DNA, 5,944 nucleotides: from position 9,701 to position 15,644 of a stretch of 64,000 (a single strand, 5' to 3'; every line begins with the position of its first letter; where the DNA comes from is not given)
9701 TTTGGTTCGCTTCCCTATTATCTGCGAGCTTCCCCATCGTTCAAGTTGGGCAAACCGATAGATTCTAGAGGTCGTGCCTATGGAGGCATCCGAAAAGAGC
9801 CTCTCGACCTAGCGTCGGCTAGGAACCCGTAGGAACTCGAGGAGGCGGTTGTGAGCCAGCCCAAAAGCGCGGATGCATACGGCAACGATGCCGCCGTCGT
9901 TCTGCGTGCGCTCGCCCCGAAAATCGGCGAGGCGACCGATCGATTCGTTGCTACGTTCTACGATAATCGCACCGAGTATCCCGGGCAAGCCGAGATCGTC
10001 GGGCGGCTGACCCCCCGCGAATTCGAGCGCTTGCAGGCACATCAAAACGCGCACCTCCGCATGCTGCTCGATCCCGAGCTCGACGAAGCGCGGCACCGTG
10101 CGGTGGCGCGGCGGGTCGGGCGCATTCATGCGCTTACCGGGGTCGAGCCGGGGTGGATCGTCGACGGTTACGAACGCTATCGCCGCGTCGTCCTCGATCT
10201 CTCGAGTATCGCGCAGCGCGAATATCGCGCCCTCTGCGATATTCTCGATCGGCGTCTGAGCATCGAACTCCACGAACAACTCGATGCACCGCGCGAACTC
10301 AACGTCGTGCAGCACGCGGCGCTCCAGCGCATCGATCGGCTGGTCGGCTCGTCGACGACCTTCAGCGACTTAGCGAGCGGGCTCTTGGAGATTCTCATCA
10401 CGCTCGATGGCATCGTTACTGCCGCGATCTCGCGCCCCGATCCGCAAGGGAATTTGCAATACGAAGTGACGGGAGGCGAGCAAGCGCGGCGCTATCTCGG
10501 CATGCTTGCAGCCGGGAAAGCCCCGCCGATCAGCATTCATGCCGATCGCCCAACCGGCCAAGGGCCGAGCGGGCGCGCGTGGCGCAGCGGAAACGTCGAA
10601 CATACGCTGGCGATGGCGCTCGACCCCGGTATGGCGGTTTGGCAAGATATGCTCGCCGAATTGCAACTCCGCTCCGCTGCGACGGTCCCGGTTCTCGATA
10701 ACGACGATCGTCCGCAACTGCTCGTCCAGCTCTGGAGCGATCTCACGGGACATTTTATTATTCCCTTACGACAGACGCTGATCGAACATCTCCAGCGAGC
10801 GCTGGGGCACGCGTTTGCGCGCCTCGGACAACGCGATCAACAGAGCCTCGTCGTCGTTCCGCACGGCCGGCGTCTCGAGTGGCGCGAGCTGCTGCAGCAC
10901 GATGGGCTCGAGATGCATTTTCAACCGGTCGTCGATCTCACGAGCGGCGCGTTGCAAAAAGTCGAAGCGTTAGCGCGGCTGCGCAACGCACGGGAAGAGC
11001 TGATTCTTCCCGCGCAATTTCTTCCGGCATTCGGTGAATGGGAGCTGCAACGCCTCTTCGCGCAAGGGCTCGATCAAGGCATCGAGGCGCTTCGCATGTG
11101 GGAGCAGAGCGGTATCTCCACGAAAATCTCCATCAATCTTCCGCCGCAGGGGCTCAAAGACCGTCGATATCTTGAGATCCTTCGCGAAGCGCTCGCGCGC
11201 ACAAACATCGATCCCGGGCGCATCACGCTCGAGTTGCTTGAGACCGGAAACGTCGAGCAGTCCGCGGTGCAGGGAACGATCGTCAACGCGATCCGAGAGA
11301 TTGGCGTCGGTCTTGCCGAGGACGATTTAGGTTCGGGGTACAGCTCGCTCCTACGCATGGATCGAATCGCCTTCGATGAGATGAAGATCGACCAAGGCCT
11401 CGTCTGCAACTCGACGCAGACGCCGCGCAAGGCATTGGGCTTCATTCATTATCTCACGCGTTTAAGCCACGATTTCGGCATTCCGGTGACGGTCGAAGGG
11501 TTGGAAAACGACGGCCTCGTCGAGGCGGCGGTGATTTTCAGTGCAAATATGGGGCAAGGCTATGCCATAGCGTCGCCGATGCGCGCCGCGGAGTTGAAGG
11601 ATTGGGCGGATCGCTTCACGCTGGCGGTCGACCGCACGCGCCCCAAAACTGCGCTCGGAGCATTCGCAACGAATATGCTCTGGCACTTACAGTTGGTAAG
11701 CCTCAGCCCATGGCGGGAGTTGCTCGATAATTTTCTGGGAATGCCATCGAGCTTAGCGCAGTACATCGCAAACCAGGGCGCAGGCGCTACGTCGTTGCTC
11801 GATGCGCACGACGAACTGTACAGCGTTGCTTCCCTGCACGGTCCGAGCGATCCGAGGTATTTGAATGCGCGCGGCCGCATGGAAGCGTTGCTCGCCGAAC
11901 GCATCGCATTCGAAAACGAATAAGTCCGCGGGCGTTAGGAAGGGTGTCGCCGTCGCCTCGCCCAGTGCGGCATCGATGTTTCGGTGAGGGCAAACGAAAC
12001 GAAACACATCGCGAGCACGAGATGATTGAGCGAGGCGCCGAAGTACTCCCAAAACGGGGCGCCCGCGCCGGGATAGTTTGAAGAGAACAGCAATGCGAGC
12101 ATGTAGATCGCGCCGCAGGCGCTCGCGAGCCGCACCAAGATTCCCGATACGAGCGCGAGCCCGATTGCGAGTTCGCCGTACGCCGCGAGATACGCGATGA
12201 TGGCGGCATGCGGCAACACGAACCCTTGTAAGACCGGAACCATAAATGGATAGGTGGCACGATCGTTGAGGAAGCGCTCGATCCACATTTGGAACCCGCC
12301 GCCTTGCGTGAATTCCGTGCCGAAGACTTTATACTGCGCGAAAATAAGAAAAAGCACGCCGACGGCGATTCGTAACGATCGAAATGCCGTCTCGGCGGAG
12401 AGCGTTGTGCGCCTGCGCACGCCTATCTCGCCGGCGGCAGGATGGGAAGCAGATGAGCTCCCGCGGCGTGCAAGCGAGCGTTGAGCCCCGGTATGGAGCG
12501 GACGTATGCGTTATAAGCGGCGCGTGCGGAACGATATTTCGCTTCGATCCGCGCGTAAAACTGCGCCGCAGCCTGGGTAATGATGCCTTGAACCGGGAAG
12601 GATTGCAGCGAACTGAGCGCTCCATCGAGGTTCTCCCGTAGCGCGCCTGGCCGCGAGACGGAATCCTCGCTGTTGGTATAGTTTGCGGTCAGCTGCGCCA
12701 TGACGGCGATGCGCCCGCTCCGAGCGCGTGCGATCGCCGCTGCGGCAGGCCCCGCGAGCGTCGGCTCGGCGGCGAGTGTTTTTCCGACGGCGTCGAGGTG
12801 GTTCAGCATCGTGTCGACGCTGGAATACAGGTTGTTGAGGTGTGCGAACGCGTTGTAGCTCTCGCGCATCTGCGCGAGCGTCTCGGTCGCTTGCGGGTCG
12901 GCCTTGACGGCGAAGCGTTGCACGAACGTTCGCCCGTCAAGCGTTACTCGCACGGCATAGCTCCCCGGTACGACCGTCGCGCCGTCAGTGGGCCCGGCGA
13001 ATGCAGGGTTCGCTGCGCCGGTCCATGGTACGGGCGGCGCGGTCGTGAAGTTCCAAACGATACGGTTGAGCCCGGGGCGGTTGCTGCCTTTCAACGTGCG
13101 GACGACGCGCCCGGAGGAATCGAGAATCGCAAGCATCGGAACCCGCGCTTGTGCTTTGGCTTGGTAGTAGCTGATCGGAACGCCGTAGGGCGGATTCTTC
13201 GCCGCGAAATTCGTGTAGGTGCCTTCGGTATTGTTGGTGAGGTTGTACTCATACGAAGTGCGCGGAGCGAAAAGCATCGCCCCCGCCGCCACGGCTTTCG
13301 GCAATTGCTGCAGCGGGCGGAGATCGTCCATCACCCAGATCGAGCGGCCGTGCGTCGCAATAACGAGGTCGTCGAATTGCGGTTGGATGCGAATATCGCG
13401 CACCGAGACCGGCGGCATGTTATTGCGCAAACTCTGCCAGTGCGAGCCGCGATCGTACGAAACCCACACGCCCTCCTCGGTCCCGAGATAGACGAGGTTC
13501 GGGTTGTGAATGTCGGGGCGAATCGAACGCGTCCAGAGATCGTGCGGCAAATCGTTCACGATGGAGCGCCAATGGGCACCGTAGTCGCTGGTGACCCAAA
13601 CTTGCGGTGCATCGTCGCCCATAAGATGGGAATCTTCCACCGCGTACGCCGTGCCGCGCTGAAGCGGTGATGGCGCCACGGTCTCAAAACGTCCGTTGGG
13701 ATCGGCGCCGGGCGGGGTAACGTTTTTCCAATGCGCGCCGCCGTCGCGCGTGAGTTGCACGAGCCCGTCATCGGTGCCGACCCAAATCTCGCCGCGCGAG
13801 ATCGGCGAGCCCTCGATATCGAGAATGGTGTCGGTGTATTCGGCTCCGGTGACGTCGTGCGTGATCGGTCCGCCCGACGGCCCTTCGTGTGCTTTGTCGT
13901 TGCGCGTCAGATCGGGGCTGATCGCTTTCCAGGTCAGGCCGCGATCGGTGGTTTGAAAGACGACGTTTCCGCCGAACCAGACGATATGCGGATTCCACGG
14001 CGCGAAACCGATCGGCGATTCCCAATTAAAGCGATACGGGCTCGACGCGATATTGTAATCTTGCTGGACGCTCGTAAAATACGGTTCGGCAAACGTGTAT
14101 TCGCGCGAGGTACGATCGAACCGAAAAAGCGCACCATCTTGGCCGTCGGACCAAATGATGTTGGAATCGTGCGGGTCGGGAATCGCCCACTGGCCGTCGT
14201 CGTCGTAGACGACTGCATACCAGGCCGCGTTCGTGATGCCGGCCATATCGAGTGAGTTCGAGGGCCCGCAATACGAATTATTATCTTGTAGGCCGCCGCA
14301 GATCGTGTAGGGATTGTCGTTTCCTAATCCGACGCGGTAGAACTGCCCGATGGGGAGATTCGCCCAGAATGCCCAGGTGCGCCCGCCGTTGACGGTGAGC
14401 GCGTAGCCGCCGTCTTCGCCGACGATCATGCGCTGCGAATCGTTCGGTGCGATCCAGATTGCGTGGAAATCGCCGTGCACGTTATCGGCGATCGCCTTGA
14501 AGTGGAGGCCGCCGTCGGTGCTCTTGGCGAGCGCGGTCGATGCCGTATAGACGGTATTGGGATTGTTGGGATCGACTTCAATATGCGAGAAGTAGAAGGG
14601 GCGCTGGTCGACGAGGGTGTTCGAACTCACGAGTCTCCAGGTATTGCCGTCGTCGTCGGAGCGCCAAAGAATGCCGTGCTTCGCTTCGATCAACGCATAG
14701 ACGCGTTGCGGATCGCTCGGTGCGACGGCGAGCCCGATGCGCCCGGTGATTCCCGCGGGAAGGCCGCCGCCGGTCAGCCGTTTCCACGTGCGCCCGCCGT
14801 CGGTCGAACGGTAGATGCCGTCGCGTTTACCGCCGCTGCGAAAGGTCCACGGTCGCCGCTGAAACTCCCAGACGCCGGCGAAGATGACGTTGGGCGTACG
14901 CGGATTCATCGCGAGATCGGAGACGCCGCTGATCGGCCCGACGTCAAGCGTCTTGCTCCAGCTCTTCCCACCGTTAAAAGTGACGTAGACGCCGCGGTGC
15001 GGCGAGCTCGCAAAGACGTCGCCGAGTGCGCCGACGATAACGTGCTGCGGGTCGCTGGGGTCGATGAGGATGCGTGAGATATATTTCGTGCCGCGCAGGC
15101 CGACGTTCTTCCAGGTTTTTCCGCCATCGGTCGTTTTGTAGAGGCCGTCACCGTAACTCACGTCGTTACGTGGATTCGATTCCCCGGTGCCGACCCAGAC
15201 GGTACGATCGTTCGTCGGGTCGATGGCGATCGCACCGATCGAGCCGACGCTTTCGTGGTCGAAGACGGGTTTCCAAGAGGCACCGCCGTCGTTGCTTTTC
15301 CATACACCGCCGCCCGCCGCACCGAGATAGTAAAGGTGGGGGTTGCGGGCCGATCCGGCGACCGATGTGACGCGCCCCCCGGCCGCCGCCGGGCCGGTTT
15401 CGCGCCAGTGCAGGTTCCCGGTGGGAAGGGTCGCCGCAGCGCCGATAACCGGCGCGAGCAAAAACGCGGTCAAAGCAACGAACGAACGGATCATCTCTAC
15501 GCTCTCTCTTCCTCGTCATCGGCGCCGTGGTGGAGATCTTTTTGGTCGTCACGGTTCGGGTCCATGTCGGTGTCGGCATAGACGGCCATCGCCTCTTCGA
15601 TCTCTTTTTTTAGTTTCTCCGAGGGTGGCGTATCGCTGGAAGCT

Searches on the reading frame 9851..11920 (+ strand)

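Call 71: search_protein_families(library=pfam, proteins=[window:9851-11920:+], max_evalue=0.001)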
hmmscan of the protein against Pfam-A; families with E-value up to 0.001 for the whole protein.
window:9851-11920:+ (690 aa): 3 families
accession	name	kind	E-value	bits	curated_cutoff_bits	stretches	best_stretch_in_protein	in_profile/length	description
PF00563.25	EAL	-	7.6e-41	140.5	31.3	1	343-576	3-236/236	EAL domain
PF11563.14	Protoglobin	-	8.3e-11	42.6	25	1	15-117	19-118/158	Protoglobin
PF13185.12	GAF_2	-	1.9e-05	25.3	28.6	1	169-295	2-109/136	GAF domain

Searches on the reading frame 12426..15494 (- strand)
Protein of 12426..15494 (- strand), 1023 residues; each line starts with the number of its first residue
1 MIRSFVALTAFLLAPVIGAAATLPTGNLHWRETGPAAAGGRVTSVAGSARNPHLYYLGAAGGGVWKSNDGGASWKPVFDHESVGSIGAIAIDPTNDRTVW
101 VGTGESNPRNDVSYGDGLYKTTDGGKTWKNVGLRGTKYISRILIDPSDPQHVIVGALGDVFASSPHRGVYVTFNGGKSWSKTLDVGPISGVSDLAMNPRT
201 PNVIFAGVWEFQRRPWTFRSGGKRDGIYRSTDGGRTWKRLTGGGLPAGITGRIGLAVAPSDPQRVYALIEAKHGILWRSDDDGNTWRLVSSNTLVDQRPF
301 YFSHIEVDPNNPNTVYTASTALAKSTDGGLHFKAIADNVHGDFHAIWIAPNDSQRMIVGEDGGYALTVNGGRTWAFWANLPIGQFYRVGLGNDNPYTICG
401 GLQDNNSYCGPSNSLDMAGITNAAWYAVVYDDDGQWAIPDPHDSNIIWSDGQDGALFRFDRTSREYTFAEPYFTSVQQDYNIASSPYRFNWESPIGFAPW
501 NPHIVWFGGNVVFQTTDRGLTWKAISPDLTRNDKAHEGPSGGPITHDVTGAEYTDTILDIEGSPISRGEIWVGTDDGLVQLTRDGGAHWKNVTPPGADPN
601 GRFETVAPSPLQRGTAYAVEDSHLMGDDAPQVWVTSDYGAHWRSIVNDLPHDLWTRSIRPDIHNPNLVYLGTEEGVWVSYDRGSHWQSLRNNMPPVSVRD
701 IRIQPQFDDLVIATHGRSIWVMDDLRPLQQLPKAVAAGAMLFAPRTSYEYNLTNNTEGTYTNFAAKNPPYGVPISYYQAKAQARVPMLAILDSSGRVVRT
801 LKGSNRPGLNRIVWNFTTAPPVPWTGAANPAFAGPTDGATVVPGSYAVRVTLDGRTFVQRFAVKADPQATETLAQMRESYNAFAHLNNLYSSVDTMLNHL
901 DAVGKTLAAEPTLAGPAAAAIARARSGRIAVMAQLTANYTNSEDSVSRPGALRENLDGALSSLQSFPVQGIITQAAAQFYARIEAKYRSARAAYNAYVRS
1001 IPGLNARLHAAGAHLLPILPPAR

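Call 10: search_protein_families(library=pfam, proteins=[window:12426-15494:-], max_evalue=0.001)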
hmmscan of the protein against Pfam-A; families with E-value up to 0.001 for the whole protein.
window:12426-15494:- (1023 aa): 4 families
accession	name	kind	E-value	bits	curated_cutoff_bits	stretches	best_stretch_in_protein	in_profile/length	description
PF15902.12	Sortilin-Vps10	-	1.9e-32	113.1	33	3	64-183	3-113/446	Sortilin, neurotensin receptor 3,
PF02012.26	BNR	-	3.4e-09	35.8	27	0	228-239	1-12/12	BNR/Asp-box repeat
PF14870.12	PSII_BNR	-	6.7e-07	29.3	27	0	222-371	35-175/303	Photosynthesis system II assembly factor YCF48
PF13088.12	BNR_2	-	0.00038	20.3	31.4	0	227-295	140-207/277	BNR repeat-like domain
